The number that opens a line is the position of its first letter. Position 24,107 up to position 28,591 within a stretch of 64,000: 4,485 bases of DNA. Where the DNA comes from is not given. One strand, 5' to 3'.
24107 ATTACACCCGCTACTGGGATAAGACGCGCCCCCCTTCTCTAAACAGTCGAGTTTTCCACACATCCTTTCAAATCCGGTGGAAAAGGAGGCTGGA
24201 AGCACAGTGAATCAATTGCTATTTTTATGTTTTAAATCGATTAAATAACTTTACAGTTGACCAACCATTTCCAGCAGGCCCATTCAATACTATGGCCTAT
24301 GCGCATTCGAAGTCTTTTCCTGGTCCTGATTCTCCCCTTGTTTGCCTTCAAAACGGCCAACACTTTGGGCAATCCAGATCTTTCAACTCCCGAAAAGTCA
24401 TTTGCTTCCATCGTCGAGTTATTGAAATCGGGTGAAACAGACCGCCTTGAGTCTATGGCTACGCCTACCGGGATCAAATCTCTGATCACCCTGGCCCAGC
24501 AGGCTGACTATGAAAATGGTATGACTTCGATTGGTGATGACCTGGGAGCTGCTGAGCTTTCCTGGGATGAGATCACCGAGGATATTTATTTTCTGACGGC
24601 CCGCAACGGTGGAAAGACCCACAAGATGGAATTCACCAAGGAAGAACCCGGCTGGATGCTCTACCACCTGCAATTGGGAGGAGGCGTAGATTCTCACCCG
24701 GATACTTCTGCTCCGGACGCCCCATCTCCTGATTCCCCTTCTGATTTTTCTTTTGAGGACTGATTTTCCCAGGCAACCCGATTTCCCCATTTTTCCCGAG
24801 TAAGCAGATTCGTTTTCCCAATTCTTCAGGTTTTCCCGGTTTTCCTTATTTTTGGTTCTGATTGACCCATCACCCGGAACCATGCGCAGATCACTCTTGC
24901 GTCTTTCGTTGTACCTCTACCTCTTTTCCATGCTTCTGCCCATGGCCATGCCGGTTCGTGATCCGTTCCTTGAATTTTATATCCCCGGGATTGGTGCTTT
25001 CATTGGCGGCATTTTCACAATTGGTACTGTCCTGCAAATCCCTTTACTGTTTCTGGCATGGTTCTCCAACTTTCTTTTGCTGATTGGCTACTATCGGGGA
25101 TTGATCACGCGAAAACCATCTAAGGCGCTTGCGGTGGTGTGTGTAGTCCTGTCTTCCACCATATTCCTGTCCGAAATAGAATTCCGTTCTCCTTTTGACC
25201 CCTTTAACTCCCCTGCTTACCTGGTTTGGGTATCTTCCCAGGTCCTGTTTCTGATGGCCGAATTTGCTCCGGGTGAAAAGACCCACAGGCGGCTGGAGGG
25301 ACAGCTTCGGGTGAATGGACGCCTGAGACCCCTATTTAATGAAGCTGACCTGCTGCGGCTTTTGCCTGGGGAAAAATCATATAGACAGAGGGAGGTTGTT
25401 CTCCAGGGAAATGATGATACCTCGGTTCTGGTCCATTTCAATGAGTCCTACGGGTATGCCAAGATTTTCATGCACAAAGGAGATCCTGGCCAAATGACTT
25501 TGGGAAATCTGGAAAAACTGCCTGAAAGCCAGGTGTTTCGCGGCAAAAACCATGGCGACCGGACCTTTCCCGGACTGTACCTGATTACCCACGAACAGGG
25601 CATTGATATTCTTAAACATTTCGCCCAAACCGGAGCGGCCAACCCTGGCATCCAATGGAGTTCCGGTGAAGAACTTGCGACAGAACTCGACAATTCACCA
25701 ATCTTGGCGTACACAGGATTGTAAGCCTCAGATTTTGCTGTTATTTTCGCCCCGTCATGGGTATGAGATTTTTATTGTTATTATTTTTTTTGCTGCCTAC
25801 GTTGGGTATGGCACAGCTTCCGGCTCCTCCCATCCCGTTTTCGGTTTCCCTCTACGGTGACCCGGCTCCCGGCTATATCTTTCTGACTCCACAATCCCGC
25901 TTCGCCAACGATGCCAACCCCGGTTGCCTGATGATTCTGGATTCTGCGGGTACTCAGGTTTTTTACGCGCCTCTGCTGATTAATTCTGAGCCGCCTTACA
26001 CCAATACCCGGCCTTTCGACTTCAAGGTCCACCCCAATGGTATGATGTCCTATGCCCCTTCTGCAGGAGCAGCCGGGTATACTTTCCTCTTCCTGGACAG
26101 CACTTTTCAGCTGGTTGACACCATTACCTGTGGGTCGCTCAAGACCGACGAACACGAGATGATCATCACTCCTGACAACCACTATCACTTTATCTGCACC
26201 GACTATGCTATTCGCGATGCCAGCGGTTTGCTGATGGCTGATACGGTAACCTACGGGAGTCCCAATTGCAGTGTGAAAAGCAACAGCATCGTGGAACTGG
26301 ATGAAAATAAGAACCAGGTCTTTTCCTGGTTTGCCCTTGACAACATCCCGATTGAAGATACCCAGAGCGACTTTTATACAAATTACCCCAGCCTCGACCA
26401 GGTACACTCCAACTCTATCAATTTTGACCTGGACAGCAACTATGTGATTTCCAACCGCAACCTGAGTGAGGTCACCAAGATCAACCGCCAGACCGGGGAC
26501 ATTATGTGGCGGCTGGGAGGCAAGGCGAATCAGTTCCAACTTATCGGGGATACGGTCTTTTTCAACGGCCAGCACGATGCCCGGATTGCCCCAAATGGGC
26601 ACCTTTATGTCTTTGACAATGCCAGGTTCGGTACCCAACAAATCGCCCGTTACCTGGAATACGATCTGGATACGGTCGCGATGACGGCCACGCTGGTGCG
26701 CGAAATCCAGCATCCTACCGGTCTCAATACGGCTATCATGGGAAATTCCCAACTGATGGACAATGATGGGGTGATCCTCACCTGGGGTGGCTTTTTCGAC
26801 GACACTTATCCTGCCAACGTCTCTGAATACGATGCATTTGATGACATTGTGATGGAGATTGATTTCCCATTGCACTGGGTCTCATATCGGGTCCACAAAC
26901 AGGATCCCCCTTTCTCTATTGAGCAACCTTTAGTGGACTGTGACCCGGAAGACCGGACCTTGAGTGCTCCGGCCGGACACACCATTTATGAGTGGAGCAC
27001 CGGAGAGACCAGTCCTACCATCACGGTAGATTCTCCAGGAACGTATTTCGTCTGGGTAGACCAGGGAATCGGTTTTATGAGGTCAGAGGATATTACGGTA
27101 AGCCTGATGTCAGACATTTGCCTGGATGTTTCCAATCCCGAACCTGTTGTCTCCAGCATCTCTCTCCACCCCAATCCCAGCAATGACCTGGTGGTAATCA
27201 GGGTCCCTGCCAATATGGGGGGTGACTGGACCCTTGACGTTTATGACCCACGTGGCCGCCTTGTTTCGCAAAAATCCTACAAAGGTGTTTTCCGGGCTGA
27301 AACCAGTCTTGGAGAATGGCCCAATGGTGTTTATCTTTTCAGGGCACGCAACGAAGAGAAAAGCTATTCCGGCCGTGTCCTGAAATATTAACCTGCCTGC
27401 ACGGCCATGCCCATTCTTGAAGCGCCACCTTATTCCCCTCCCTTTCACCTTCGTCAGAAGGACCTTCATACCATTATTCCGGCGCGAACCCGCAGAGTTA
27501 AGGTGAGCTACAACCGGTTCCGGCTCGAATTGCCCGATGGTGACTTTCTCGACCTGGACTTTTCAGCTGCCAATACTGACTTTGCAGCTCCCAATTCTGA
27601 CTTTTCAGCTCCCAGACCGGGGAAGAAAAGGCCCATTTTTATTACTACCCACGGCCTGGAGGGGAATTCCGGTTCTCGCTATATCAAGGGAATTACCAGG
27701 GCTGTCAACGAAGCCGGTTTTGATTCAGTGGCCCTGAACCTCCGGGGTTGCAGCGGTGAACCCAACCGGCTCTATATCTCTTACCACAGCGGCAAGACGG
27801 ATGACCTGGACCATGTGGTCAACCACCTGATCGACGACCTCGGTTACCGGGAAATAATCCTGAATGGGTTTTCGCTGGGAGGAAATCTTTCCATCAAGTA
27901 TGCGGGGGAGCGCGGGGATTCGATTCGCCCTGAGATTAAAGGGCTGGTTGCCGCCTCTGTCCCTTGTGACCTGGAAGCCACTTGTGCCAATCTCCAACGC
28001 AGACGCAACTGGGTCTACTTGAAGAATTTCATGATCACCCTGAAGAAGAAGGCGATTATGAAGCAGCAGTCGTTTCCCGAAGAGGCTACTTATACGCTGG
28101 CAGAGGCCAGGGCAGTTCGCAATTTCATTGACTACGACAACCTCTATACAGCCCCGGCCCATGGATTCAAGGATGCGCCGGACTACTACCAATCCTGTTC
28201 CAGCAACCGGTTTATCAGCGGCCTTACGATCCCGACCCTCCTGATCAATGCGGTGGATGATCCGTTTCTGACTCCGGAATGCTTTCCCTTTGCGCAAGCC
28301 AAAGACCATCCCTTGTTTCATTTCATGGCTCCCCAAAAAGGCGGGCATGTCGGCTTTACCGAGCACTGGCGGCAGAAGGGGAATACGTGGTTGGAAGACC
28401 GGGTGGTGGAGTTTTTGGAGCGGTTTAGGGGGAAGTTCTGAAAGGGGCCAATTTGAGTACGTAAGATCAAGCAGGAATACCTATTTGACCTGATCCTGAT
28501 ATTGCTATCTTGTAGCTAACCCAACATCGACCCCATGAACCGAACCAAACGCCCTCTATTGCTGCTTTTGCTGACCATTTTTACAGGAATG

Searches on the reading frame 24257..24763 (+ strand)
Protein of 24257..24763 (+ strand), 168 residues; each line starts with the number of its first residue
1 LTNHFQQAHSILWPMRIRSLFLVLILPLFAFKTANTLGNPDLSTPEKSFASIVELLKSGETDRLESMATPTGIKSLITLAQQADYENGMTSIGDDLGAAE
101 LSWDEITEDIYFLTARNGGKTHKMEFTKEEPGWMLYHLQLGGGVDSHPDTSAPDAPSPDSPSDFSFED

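Call 94: search_protein_families(library=phrogs, proteins=[window:24257-24763:+], max_evalue=0.01)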
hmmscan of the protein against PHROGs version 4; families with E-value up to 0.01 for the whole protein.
window:24257-24763:+ (168 aa): 1 family
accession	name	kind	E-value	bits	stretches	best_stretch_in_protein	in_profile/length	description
phrog_30224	-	unknown function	0.0012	20.3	1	40-110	45-112/118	-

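Call 101: search_protein_families(library=pfam, proteins=[window:24257-24763:+], max_evalue=0.01)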
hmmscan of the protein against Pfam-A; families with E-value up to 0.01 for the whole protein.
window:24257-24763:+ (168 aa): 0 families

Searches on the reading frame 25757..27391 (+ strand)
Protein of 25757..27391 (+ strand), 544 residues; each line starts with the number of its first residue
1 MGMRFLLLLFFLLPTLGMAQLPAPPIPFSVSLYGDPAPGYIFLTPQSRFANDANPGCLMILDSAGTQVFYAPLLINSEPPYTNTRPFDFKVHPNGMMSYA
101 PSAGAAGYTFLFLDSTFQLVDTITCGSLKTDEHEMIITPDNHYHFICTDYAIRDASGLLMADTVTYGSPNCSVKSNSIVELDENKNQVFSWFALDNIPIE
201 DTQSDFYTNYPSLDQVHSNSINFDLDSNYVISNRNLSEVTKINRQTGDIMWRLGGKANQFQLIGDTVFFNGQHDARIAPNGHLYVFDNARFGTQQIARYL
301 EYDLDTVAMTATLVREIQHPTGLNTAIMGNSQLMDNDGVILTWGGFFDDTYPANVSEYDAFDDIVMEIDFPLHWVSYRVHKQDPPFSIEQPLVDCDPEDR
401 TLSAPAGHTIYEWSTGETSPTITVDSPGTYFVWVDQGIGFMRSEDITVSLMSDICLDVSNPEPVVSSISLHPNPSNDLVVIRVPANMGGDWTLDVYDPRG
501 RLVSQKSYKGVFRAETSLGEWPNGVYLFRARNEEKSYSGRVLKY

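Call 37: search_protein_families(library=pfam, proteins=[window:25757-27391:+], max_evalue=0.001)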
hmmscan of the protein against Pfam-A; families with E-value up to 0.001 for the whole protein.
window:25757-27391:+ (544 aa): 3 families
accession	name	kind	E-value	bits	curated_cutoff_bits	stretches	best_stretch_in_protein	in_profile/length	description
PF14269.12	Arylsulfotran_2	-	2.8e-23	83.2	27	1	131-370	59-300/301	Arylsulfotransferase (ASST)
PF05935.17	Arylsulfotrans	-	3.5e-18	66.2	24.2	1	170-373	120-366/374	Arylsulfotransferase (ASST)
PF18962.6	Por_Secre_tail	-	1.2e-07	32.4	27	1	471-538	2-70/75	Secretion system C-terminal sorting domain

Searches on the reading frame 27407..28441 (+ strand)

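Call 37: search_protein_families(library=pfam, proteins=[window:27407-28441:+], max_evalue=0.001)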
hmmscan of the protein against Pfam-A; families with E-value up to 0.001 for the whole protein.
window:27407-28441:+ (344 aa): 3 families
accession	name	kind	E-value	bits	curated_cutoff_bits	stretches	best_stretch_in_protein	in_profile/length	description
PF00561.26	Abhydrolase_1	-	1.3e-14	54.9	25.8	1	76-292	1-217/245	alpha/beta hydrolase fold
PF12146.15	Hydrolase_4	-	1.3e-10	41.5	27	1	73-286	2-203/239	Serine aminopeptidase, S33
PF12697.13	Abhydrolase_6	-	2.7e-07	31.9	26.3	1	101-321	25-211/217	Alpha/beta hydrolase family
